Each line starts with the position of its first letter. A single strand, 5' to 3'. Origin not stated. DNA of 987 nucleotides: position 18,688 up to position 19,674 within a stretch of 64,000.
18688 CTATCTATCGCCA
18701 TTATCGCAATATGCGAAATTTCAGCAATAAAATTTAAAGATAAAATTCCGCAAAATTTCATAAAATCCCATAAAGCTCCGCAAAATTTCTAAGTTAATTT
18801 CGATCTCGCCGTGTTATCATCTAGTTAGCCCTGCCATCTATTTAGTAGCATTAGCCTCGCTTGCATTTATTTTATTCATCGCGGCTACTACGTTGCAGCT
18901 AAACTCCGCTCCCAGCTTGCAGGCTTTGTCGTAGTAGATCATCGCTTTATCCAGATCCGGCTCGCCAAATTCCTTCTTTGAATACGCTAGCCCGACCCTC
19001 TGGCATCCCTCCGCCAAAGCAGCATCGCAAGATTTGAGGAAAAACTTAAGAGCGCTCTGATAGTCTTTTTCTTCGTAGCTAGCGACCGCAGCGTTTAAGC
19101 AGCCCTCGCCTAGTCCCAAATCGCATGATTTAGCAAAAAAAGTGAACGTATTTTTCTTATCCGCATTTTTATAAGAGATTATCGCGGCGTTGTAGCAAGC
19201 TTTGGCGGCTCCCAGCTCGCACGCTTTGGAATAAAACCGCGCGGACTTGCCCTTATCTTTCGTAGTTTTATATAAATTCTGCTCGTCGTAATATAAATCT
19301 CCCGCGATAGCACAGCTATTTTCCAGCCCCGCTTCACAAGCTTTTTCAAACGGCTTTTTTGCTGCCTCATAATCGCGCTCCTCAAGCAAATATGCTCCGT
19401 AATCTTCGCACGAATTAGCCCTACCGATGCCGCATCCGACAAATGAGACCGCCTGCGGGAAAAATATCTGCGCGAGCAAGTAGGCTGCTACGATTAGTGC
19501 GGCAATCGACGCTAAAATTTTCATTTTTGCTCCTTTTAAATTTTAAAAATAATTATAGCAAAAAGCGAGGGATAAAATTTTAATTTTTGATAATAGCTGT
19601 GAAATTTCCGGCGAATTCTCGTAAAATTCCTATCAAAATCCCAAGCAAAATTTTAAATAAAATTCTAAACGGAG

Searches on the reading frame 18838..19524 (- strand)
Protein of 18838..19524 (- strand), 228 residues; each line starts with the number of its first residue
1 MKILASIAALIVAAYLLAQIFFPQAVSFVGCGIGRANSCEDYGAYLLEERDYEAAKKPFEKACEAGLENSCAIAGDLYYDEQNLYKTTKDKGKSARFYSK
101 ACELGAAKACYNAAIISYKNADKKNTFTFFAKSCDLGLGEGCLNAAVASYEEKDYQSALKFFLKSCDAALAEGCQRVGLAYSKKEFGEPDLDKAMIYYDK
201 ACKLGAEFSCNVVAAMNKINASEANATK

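Call 77: search_protein_families(library=pfam, proteins=[window:18838-19524:-], max_evalue=0.001)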
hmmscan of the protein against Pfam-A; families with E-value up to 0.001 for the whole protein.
window:18838-19524:- (228 aa): 1 family
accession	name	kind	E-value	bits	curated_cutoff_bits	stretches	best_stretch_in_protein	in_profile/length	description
PF08238.18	Sel1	-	9.1e-08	32.8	30.7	0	172-205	2-35/36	Sel1 repeat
